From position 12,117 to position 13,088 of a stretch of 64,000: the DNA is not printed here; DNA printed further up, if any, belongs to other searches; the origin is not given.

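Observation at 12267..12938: Heme-oxygenase-like putative diiron oxidase inserted between rpfC and rpfF: possible DSF-tailoring or DSF-destroying enzyme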

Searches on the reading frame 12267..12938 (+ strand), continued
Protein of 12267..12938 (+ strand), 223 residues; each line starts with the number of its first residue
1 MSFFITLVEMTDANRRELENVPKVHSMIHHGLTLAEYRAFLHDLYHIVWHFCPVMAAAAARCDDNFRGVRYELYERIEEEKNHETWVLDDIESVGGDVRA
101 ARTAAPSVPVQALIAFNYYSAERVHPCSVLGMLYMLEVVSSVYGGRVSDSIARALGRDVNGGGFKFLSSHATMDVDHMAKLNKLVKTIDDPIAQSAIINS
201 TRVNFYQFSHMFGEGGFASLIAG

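Call 39: find_encoding_contigs(protein=P0126, flank=8000, max_places=4)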
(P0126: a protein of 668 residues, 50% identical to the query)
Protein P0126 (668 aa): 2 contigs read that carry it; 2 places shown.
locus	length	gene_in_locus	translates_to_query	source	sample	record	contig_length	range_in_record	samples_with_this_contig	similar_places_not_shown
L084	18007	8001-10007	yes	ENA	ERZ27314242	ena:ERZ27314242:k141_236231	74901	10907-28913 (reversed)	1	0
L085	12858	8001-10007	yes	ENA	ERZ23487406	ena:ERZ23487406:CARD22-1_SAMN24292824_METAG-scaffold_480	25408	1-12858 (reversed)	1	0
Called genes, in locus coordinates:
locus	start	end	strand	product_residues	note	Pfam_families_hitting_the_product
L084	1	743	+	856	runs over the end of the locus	PF19443:DAHL, PF00512:HisKA, PF02518:HATPase_c, PF00072:Response_reg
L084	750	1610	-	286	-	PF00126:HTH_1, PF03466:LysR_substrate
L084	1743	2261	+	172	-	PF17200:sCache_2, PF08269:dCache_2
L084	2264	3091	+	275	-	PF02353:CMAS (weak), PF13489:Methyltransf_23, PF01135:PCMT, PF01209:Ubie_methyltran, PF08241:Methyltransf_11, PF08242:Methyltransf_12, PF13649:Methyltransf_25, PF13847:Methyltransf_31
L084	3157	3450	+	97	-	-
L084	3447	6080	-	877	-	PF00512:HisKA, PF02518:HATPase_c, PF00072:Response_reg, PF01627:Hpt (weak)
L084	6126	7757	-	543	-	PF00072:Response_reg, PF08448:PAS_4, PF00512:HisKA, PF02518:HATPase_c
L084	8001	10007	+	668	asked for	PF00378:ECH_1, PF16113:ECH_2, PF14518:Haem_oxygenas_2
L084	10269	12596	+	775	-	PF03176:MMPL, PF02460:Patched, PF12349:Sterol-sensing, PF03176:MMPL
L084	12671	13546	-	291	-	PF05721:PhyH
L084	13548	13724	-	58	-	-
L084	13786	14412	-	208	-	PF00765:Autoind_synth, PF21926:FeeM (weak), PF13444:Acetyltransf_5 (weak)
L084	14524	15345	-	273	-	PF03472:Autoind_bind, PF00196:GerE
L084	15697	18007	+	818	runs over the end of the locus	PF07715:Plug, PF00593:TonB_dep_Rec_b-barrel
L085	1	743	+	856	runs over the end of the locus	PF19443:DAHL, PF00512:HisKA, PF02518:HATPase_c, PF00072:Response_reg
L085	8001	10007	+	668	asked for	PF00378:ECH_1, PF16113:ECH_2, PF14518:Haem_oxygenas_2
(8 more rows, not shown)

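Call 40: find_encoding_contigs(protein=P0138, flank=8000, max_places=4)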
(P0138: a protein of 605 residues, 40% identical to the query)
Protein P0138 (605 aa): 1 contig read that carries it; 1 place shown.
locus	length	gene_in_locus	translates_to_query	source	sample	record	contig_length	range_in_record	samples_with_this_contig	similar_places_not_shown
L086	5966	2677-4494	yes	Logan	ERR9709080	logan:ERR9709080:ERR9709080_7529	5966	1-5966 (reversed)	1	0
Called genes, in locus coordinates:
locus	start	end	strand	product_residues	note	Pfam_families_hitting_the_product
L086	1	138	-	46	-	?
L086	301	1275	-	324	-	PF03279:Lip_A_acyltrans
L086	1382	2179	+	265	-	PF00106:adh_short, PF08659:KR, PF13561:adh_short_C2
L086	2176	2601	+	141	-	PF02152:FolB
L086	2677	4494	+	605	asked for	PF16113:ECH_2, PF00378:ECH_1, PF14518:Haem_oxygenas_2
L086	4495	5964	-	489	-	?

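Call 41: find_encoding_contigs(protein=P0144, flank=8000, max_places=3)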
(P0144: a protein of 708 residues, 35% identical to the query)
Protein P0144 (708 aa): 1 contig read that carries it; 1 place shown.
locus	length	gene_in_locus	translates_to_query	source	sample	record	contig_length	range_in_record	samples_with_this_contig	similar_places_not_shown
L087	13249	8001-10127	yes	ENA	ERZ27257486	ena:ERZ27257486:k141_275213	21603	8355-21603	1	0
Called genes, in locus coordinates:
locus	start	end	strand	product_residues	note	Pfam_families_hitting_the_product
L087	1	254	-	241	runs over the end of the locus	PF13442:Cytochrome_CBB3 (weak), PF00034:Cytochrom_C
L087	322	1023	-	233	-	PF13442:Cytochrome_CBB3 (faint), PF00034:Cytochrom_C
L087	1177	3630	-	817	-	PF18764:nos_propeller, PF13473:Cupredoxin_1 (weak)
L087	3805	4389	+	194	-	PF02630:SCO1-SenC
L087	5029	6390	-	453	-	PF26769:HAMP_PhoQ (weak), PF00512:HisKA, PF02518:HATPase_c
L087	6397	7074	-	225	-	PF00072:Response_reg, PF00486:Trans_reg_C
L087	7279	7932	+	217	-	PF12261:T_hemolysin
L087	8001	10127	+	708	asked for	PF00501:AMP-binding, PF14518:Haem_oxygenas_2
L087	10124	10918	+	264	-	PF00106:adh_short, PF08659:KR, PF13561:adh_short_C2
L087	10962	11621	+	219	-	PF13432:TPR_16 (weak), PF14559:TPR_19 (weak)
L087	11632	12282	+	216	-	PF13489:Methyltransf_23, PF13649:Methyltransf_25, PF13847:Methyltransf_31, PF08241:Methyltransf_11, PF08242:Methyltransf_12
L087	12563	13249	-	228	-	?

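Call 42: find_encoding_contigs(protein=P0155, flank=8000, max_places=3)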
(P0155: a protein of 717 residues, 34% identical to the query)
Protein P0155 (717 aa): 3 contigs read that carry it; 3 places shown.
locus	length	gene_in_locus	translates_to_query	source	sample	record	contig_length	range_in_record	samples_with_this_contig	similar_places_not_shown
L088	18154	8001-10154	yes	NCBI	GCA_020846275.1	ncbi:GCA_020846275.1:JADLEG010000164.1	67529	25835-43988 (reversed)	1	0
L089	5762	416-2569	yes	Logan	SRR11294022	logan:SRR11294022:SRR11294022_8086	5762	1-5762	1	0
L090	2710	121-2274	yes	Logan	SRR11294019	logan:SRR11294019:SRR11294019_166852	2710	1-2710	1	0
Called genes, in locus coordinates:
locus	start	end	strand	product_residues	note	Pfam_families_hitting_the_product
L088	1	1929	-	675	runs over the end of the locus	PF13249:SQHop_cyclase_N, PF00432:Prenyltrans (faint), PF13243:SQHop_cyclase_C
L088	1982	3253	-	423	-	PF00890:FAD_binding_2 (faint), PF01266:DAO (weak), PF01593:Amino_oxidase, PF12831:FAD_oxidored (weak), PF13450:NAD_binding_8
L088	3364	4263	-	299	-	PF00494:SQS_PSY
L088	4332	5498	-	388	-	PF13506:Glyco_transf_21, PF00535:Glycos_transf_2, PF13641:Glyco_tranf_2_3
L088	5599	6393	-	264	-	PF05721:PhyH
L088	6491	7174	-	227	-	PF19630:DUF6134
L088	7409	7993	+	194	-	PF12261:T_hemolysin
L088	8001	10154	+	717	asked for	PF00501:AMP-binding, PF14518:Haem_oxygenas_2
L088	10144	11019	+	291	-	PF00106:adh_short, PF08659:KR, PF13561:adh_short_C2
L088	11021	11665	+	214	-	PF05494:MlaC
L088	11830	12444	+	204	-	PF01947:Rv2949c-like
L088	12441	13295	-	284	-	PF00494:SQS_PSY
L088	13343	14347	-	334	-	PF03706:LPG_synthase_TM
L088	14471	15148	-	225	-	PF01066:CDP-OH_P_transf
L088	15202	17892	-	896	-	PF03176:MMPL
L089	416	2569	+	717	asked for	PF00501:AMP-binding, PF14518:Haem_oxygenas_2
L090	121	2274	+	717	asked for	PF00501:AMP-binding, PF14518:Haem_oxygenas_2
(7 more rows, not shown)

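Call 46: search_protein_families(library=pfam, proteins=[L066:1994-3880:+, L066:108-1772:-, L066:4050-5648:+, L073:8665-9636:+, L073:9673-11466:-, L073:6049-7884:-, L073:4499-6064:+, L073:11503-13539:-, L073:3382-4611:-], max_evalue=0.001)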
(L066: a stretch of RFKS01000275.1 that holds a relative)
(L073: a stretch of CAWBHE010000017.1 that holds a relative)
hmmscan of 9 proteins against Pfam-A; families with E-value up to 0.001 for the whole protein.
L066:1994-3880:+ (628 aa): 3 families
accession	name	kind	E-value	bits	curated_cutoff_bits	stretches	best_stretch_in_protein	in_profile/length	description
PF14518.11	Haem_oxygenas_2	-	7.3e-24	85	28.9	1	453-616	2-171/177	Iron-containing redox enzyme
PF00378.25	ECH_1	-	8.8e-22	78.1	27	1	91-248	41-187/251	Enoyl-CoA hydratase/isomerase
PF16113.10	ECH_2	-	2.7e-10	40.7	27.2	1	88-291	33-232/335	Enoyl-CoA hydratase/isomerase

L066:108-1772:- (554 aa): 5 families
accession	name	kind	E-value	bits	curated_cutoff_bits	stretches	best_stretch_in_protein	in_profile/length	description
PF02518.31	HATPase_c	-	1.9e-24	86.7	26.4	1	422-535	1-110/111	Histidine kinase-, DNA gyrase B-, and HSP90-like ATPase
PF00072.30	Response_reg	-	1.2e-23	83.8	30.2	1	19-131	1-109/111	Response regulator receiver domain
PF00512.31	HisKA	-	1.3e-21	76.9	26.9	1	307-376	1-66/66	His Kinase A (phospho-acceptor) domain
PF08448.16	PAS_4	-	4.8e-12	46.5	23.1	1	180-288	3-109/110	PAS fold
PF00989.32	PAS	-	0.00012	22.5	22.6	1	173-284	2-113/113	PAS fold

L066:4050-5648:+ (532 aa): 4 families
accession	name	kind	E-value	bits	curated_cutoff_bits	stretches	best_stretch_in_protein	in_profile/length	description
PF00916.26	Sulfate_transp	-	3.2e-88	296.5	23.2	1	7-358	2-373/380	Sulfate permease family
PF01740.26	STAS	-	5.6e-14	52.2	22.6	1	426-509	8-94/106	STAS domain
PF16983.11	MFS_MOT1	-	6.3e-06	26.9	30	1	237-342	3-110/111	Molybdate transporter of MFS superfamily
PF13466.11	STAS_2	-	2.9e-05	24.6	29.2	1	455-507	26-78/80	STAS domain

L073:8665-9636:+ (323 aa): 2 families
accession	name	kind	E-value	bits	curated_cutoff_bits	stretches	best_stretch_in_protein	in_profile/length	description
PF00378.25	ECH_1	-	8.9e-13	48.6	27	1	47-210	22-176/251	Enoyl-CoA hydratase/isomerase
PF16113.10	ECH_2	-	4.5e-05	23.6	27.2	1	47-239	17-206/335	Enoyl-CoA hydratase/isomerase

L073:9673-11466:- (597 aa): 3 families
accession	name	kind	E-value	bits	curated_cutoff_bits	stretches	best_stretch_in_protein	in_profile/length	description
PF02518.31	HATPase_c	-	4.9e-28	98.2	26.4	1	336-451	1-108/111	Histidine kinase-, DNA gyrase B-, and HSP90-like ATPase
PF00072.30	Response_reg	-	7.7e-27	94.1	30.2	1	479-593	1-110/111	Response regulator receiver domain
PF00512.31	HisKA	-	4.2e-20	72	26.9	1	224-289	1-66/66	His Kinase A (phospho-acceptor) domain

L073:6049-7884:- (611 aa): 3 families
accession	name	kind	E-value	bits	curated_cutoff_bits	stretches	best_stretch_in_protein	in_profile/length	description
PF01119.25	DNA_mis_repair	-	5.7e-36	123.2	26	1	215-331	2-118/119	DNA mismatch repair protein, C-terminal domain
PF13589.12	HATPase_c_3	-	1.1e-12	48.6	25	1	34-135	4-105/137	Histidine kinase-, DNA gyrase B-, and HSP90-like ATPase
PF02518.31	HATPase_c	-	2e-07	31.9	26.4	1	31-87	4-63/111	Histidine kinase-, DNA gyrase B-, and HSP90-like ATPase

L073:4499-6064:+ (521 aa): 1 family
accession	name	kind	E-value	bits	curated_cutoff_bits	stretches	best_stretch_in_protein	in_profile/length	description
PF00571.33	CBS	-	7.4e-24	84.3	24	2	451-504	1-55/57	CBS domain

L073:11503-13539:- (678 aa): 0 families

L073:3382-4611:- (409 aa): 3 families
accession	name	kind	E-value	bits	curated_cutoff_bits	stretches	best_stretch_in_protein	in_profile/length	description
PF07690.21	MFS_1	-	5e-42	144.5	33.4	1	28-369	2-345/347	Major Facilitator Superfamily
PF00083.30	Sugar_tr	-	3.2e-06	26.7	22.3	1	61-200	50-194/452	Sugar (and other) transporter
PF05977.19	MFS_3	-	0.00039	19.4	27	1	76-323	64-315/524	Transmembrane secretion effector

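Call 57: find_encoding_contigs(protein=P0149, flank=6000, max_places=3)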
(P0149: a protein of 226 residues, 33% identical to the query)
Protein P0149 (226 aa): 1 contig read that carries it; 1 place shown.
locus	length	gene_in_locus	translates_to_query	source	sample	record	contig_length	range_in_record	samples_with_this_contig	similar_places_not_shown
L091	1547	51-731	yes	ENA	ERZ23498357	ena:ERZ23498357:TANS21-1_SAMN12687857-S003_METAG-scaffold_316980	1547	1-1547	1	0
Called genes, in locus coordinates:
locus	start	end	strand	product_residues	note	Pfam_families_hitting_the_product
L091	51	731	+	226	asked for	PF14518:Haem_oxygenas_2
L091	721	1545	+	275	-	?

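Call 58: find_encoding_contigs(protein=P0145, flank=6000, max_places=3)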
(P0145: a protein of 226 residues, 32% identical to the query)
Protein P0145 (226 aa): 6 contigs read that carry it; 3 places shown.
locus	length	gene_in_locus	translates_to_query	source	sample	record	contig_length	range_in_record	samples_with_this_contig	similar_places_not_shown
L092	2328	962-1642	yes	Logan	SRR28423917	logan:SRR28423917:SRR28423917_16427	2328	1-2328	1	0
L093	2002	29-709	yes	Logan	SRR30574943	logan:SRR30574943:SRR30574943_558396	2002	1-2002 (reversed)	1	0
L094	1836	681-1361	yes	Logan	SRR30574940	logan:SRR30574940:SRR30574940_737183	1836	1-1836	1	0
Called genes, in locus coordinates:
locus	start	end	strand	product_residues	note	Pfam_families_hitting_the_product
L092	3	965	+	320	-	?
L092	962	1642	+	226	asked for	PF14518:Haem_oxygenas_2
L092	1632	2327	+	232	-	?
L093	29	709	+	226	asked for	PF14518:Haem_oxygenas_2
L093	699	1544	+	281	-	PF00106:adh_short, PF01370:Epimerase (weak), PF08659:KR, PF13561:adh_short_C2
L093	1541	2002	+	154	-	?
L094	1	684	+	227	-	?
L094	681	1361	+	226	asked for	PF14518:Haem_oxygenas_2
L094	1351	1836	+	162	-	?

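Call 59: search_protein_families(library=pfam, proteins=[L092:3-965:+, L092:1632-2327:+, L091:721-1545:+, L094:1-684:+], max_evalue=0.001)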
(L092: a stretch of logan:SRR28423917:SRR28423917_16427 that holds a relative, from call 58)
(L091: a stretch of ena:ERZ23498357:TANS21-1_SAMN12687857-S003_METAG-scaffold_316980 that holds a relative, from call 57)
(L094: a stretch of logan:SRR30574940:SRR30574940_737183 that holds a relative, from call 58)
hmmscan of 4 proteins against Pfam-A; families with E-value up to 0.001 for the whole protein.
L092:3-965:+ (320 aa): 2 families
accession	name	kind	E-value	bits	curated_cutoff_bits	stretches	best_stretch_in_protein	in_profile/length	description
PF00501.34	AMP-binding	-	1.1e-22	80.8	29.9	1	2-158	212-384/384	AMP-binding enzyme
PF23562.2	AMP-binding_C_3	-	7.3e-05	23.6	20.8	1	188-307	1-117/124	AMP-binding enzyme C-terminal domain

L092:1632-2327:+ (232 aa): 4 families
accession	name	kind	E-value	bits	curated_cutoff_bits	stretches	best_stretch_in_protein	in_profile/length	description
PF00106.31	adh_short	-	1.3e-46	159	26.6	1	7-194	2-190/195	short chain dehydrogenase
PF13561.12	adh_short_C2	-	5.9e-31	108.3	27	1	12-195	1-185/236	Enoyl-(Acyl carrier protein) reductase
PF08659.16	KR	-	9.2e-13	48.9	22.6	1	9-173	4-169/180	KR domain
PF01370.27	Epimerase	-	2.6e-07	30.7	20.9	1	8-204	1-192/240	NAD dependent epimerase/dehydratase family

L091:721-1545:+ (275 aa): 5 families
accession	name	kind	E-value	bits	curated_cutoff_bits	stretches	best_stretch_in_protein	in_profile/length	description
PF00106.31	adh_short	-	4.3e-40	137.7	26.6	1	6-177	1-189/195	short chain dehydrogenase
PF13561.12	adh_short_C2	-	6.4e-28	98.4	27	1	15-179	6-185/236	Enoyl-(Acyl carrier protein) reductase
PF08659.16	KR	-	1.1e-08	35.6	22.6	0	43-153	57-165/180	KR domain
PF01370.27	Epimerase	-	3.5e-08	33.6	20.9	1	8-125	1-118/240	NAD dependent epimerase/dehydratase family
PF04321.23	RmlD_sub_bind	-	7.3e-05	22.4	27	1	7-106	2-88/287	RmlD substrate binding domain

L094:1-684:+ (227 aa): 2 families
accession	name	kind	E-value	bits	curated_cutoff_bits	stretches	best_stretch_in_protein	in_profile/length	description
PF00501.34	AMP-binding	-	1e-10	41.4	29.9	1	7-65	312-384/384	AMP-binding enzyme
PF23562.2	AMP-binding_C_3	-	3.1e-05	24.8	20.8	1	95-214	1-117/124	AMP-binding enzyme C-terminal domain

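Call 65: search_protein_families(library=pfam, proteins=[L061:2350-4191:+, L061:4506-5732:+, L061:5747-7984:+, L061:7893-8642:+, L061:8746-9699:+, L061:9751-10950:-, L061:11526-12455:-, L061:12899-16015:-], max_evalue=0.001)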
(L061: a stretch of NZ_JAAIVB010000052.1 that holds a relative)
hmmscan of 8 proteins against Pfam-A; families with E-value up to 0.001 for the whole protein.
L061:2350-4191:+ (613 aa): 1 family
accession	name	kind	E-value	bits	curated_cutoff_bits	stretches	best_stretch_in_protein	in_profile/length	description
PF01019.26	G_glu_transpept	-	3.9e-149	498.2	27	1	62-602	2-512/512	Gamma-glutamyltranspeptidase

L061:4506-5732:+ (408 aa): 2 families
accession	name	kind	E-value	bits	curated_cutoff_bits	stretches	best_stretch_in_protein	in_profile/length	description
PF00563.25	EAL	-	2.4e-69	233.7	31.3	1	158-392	2-236/236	EAL domain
PF00072.30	Response_reg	-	6.3e-15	55.8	30.2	1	17-132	1-109/111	Response regulator receiver domain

L061:5747-7984:+ (745 aa): 4 families
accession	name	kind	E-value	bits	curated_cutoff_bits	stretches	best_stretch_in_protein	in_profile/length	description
PF02518.31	HATPase_c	-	1.2e-29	103.4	26.4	1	308-422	1-109/111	Histidine kinase-, DNA gyrase B-, and HSP90-like ATPase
PF00072.30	Response_reg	-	8.1e-23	81.2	30.2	1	474-586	1-110/111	Response regulator receiver domain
PF00512.31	HisKA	-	4.6e-20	71.9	26.9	1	196-261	1-66/66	His Kinase A (phospho-acceptor) domain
PF01627.28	Hpt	-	9.1e-11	42.3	24.6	1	645-722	1-78/84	Hpt domain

L061:7893-8642:+ (249 aa): 1 family
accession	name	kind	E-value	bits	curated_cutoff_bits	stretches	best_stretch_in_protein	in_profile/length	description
PF14518.11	Haem_oxygenas_2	-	2.2e-18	67.2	28.9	1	75-235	2-168/177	Iron-containing redox enzyme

L061:8746-9699:+ (317 aa): 2 families
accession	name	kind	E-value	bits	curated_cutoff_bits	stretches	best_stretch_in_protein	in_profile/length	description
PF00378.25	ECH_1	-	5e-20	72.3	27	1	113-223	68-178/251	Enoyl-CoA hydratase/isomerase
PF16113.10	ECH_2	-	7.6e-08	32.7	27.2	1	81-248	39-201/335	Enoyl-CoA hydratase/isomerase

L061:9751-10950:- (399 aa): 6 families
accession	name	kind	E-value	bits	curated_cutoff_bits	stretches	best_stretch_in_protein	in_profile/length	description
PF10503.15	Esterase_PHB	-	9.7e-41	139.8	23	1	127-310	2-190/219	Esterase PHB depolymerase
PF00756.26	Esterase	-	3.4e-10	40.5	22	1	129-334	11-228/251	Putative esterase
PF00326.27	Peptidase_S9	-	3.3e-09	37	22.6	1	213-317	51-172/213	Prolyl oligopeptidase family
PF20434.5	BD-FAE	-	7.1e-05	22.8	26.8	0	219-245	82-108/215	BD-FAE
PF01738.24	DLH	-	0.00062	19.8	21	0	217-314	87-167/217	Dienelactone hydrolase family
PF12146.15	Hydrolase_4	-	0.00091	19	27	0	284-319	186-221/239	Serine aminopeptidase, S33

L061:11526-12455:- (309 aa): 2 families
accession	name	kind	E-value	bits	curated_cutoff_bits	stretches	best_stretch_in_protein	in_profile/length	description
PF03466.25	LysR_substrate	-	2.6e-40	138.5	28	1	87-289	2-203/209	LysR substrate binding domain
PF00126.33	HTH_1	-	1.1e-24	86.5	26.6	1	3-62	1-60/60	Bacterial regulatory helix-turn-helix protein, lysR family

L061:12899-16015:- (1038 aa): 0 families
